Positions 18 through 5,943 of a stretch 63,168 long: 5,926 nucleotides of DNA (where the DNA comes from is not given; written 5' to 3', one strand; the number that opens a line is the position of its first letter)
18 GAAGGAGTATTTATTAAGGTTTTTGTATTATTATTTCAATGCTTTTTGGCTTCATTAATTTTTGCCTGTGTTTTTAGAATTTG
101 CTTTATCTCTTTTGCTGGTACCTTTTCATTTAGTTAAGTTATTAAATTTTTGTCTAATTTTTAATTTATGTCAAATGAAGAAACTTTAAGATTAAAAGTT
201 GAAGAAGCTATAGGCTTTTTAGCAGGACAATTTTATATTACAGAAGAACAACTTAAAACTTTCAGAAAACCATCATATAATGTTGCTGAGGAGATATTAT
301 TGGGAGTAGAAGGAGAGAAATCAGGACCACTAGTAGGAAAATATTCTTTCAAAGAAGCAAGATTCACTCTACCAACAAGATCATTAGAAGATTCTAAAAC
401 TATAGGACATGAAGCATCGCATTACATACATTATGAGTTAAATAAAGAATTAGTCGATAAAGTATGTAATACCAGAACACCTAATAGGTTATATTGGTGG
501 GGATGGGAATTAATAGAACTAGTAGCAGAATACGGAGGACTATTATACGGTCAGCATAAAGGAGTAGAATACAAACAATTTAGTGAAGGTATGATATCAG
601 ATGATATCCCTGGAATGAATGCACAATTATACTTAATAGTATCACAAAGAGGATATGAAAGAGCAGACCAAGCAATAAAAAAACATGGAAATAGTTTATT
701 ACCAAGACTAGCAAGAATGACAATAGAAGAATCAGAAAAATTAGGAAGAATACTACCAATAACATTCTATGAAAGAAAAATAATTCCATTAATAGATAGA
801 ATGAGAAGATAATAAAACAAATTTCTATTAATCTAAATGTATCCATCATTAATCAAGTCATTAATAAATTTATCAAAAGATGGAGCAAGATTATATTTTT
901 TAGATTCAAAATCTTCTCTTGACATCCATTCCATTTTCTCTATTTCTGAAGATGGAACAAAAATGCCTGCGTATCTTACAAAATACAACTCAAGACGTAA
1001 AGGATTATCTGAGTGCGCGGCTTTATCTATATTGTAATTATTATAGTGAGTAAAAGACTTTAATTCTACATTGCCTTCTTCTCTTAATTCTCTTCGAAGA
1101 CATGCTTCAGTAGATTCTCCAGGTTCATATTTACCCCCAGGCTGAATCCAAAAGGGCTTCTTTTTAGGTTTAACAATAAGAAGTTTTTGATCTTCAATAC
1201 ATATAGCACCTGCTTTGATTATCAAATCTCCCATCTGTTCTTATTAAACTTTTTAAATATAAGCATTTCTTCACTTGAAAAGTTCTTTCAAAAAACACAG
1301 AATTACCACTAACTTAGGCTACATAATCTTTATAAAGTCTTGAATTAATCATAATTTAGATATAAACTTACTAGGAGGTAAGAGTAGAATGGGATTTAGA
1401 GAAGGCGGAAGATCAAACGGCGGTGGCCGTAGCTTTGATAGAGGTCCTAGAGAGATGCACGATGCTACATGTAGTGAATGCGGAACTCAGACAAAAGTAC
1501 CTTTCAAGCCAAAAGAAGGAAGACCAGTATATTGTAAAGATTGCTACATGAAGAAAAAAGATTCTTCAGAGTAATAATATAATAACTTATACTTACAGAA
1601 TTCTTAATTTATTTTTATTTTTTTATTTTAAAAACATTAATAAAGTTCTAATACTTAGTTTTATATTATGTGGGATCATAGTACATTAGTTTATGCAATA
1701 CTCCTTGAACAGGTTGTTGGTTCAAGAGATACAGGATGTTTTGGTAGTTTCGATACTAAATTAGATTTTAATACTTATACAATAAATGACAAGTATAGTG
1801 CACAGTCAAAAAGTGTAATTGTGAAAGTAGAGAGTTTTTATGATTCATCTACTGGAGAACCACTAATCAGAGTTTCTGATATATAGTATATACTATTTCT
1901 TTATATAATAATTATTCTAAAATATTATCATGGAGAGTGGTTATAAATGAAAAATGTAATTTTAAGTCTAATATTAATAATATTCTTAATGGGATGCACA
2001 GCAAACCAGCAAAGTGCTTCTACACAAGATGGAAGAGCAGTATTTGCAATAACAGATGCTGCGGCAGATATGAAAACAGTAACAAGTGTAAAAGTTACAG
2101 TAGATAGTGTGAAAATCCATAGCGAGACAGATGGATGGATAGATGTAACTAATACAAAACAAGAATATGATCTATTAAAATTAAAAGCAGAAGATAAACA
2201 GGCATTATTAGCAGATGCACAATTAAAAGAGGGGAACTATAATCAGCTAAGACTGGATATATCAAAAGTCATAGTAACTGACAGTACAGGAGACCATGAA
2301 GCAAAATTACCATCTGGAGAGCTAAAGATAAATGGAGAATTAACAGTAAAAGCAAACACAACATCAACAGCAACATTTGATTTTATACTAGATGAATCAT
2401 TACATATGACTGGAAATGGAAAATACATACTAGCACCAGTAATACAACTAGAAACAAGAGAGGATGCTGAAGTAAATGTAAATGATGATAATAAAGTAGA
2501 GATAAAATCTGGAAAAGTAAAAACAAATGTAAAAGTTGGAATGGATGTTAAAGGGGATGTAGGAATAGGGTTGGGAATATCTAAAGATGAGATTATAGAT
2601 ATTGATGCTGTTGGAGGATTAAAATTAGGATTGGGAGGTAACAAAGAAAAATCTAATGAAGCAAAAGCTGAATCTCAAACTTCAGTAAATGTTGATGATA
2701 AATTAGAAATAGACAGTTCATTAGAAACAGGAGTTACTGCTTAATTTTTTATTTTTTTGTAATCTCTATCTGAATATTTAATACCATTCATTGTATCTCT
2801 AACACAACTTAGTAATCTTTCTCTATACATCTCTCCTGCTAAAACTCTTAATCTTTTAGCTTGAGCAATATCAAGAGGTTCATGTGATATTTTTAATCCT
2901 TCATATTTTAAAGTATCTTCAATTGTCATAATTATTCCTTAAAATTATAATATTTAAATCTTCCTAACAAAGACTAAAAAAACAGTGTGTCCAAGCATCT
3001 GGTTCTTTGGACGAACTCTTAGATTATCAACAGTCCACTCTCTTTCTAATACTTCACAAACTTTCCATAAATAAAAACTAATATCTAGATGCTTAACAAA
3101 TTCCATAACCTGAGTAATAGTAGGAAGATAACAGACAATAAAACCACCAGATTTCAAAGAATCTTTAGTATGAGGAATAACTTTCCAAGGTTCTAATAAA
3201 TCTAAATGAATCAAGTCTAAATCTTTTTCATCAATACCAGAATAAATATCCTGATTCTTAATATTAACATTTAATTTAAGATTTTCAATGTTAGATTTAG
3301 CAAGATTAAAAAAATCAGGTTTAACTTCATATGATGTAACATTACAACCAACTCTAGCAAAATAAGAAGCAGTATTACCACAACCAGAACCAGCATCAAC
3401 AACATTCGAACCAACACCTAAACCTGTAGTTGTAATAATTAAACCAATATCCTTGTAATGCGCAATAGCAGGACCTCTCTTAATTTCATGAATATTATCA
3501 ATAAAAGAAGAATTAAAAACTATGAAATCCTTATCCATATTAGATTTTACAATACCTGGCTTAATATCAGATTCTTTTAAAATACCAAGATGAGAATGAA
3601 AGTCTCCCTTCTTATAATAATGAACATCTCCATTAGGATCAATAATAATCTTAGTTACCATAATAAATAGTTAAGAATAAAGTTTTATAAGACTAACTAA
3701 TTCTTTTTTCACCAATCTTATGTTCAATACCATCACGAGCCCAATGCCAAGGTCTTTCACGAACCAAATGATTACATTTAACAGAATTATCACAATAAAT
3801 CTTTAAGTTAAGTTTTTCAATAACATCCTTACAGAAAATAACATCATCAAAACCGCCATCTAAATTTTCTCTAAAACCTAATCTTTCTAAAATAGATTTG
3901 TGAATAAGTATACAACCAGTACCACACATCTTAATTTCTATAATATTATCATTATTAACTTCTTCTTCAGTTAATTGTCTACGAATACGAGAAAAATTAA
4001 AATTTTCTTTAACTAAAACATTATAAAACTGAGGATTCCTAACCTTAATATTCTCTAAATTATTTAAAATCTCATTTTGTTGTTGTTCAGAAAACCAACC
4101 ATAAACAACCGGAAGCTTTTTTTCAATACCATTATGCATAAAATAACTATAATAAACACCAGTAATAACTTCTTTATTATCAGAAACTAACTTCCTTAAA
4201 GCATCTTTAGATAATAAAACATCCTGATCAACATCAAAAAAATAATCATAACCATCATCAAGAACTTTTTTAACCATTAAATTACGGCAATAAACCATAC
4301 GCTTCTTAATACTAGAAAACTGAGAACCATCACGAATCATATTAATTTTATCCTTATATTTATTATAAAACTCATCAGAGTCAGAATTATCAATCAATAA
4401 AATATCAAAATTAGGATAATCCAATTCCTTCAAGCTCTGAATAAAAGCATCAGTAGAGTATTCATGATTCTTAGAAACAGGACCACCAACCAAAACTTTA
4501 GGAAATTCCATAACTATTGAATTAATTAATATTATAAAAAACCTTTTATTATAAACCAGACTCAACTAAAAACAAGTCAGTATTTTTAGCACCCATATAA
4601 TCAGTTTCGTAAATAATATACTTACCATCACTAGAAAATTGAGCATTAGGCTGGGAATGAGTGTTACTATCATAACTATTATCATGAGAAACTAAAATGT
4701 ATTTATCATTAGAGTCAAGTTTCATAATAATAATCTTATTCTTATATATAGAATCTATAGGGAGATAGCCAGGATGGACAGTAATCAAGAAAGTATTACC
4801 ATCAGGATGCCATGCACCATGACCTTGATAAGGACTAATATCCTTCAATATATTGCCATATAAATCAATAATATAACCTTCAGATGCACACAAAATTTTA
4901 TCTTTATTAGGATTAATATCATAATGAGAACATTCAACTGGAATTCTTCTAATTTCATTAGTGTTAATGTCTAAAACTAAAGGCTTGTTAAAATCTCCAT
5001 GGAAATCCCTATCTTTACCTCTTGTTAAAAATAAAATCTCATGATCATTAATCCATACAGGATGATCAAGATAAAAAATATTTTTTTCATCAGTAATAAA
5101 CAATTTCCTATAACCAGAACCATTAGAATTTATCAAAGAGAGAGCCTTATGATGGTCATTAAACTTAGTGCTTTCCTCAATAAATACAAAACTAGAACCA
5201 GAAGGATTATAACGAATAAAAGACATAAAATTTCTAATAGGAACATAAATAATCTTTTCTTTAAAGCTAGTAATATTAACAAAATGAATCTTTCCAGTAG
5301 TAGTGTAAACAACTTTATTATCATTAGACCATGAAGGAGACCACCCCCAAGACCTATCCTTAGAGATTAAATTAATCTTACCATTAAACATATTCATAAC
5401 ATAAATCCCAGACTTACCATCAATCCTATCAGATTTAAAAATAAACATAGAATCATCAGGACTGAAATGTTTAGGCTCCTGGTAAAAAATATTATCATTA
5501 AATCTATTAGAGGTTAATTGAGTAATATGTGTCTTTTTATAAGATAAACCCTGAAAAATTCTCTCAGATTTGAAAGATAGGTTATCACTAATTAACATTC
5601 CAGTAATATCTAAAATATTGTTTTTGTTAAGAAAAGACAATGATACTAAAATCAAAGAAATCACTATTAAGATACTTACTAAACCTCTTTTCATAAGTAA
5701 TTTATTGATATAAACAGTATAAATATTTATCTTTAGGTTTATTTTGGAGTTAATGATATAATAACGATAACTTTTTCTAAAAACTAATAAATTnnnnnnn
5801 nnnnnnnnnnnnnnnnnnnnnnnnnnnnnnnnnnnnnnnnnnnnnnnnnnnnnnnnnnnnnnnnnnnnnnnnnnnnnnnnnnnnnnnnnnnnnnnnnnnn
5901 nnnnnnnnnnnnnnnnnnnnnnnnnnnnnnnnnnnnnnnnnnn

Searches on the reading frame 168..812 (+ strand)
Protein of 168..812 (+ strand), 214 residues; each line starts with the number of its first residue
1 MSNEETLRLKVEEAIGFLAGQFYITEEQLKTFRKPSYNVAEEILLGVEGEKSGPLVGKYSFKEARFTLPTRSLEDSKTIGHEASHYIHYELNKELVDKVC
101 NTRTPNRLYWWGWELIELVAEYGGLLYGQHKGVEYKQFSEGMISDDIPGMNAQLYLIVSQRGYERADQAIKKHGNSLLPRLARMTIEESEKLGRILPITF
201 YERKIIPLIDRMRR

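Call 9: search_protein_families(library=pfam, proteins=[window:168-809:+], max_evalue=0.00001)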
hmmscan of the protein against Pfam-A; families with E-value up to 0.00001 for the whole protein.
window:168-809:+ (214 aa): 0 families

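Call 13: search_protein_families(library=pfam, proteins=[window:168-809:+], max_evalue=0.01)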
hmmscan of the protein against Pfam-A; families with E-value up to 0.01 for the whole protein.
window:168-809:+ (214 aa): 0 families

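Call 55: find_encoding_contigs(protein=window:168-812:+, flank=10000, max_places=2)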
Protein window:168-812:+ (214 aa): 10 contigs read that carry it; 2 places shown.
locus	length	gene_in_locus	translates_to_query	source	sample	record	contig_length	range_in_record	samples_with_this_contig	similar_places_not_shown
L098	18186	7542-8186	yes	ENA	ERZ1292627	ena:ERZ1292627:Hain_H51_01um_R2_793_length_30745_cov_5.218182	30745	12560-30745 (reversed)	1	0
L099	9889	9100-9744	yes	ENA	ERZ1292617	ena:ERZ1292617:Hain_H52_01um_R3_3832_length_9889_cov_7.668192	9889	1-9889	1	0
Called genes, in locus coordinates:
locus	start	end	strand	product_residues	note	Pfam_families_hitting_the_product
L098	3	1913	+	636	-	?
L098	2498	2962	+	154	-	-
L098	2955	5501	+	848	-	PF13385:Laminin_G_3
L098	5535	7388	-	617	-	PF01850:PIN, PF13638:PIN_4 (weak), PF00437:T2SSE, PF13173:AAA_14 (weak), PF00013:KH_1 (weak)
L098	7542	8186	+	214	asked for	-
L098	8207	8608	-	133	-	PF00293:NUDIX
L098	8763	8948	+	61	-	PF23477:zf_Tbcl_2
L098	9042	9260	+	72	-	-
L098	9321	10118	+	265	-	PF14321:DUF4382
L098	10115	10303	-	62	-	-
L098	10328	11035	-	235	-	PF01135:PCMT (weak), PF08704:GCD14, PF13649:Methyltransf_25 (weak)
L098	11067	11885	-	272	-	PF03452:Anp1 (faint)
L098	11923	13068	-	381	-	PF26549:Tricorn_N (faint), PF07676:PD40 (faint)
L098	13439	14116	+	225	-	PF02463:SMC_N (faint), PF00005:ABC_tran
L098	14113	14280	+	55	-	-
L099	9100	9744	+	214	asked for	-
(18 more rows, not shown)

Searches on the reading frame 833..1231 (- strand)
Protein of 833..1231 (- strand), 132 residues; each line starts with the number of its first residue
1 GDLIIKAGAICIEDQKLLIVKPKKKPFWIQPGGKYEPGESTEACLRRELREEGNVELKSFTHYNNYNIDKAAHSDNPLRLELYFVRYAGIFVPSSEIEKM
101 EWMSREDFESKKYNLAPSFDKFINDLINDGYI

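Call 13: search_protein_families(library=pfam, proteins=[window:833-1231:-], max_evalue=0.01)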
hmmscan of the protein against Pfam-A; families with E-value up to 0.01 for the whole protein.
window:833-1231:- (132 aa): 2 families
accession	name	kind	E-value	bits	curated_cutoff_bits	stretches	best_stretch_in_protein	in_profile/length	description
PF00293.34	NUDIX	-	1.5e-15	57.8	21.1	1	7-124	6-132/134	NUDIX domain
PF14815.12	NUDIX_4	-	0.0024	18.1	35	1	26-124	25-112/113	NUDIX domain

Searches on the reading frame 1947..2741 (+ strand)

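Call 9: search_protein_families(library=pfam, proteins=[window:1947-2741:+], max_evalue=0.00001)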
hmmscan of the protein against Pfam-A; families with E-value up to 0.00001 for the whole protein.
window:1947-2741:+ (265 aa): 1 family
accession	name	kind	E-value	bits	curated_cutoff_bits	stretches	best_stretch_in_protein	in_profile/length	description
PF14321.11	DUF4382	-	1.4e-23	84.1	25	1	29-164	2-136/136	Domain of unknown function (DUF4382)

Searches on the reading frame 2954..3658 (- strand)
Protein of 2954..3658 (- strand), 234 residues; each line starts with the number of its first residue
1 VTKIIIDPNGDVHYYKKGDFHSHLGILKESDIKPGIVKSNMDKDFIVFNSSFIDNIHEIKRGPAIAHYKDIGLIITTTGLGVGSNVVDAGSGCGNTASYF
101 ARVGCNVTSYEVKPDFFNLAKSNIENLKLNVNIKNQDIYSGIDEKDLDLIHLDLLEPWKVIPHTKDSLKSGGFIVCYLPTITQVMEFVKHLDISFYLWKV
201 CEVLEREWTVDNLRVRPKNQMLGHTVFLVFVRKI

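Call 9: search_protein_families(library=pfam, proteins=[window:2954-3658:-], max_evalue=0.00001)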
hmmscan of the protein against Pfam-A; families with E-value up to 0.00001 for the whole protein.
window:2954-3658:- (234 aa): 3 families
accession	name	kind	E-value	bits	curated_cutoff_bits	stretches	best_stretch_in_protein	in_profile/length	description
PF08704.16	GCD14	-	2.3e-16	60.7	26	1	65-215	23-184/247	tRNA methyltransferase complex GCD14 subunit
PF01135.25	PCMT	-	3.7e-06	27.3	20.3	1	50-190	41-186/210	Protein-L-isoaspartate(D-aspartate) O-methyltransferase (PCMT)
PF13649.12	Methyltransf_25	-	5.3e-06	27.5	27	1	86-154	1-73/97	Methyltransferase domain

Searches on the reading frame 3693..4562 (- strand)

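Call 9: search_protein_families(library=pfam, proteins=[window:3693-4562:-], max_evalue=0.00001)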
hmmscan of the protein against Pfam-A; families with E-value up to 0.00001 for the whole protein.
window:3693-4562:- (289 aa): 1 family
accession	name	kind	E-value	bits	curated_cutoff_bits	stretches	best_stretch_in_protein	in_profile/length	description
PF03452.20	Anp1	-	8.4e-06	25.9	28.8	0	87-222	119-250/263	Anp1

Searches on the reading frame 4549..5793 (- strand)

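Call 9: search_protein_families(library=pfam, proteins=[window:4549-5793:-], max_evalue=0.00001)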
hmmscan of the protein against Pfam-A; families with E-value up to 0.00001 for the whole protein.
window:4549-5793:- (414 aa): 1 family
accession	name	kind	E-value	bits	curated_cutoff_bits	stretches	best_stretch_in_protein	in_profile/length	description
PF07676.18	PD40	-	1.5e-07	31.7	20.9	0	110-132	16-38/38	WD40-like Beta Propeller Repeat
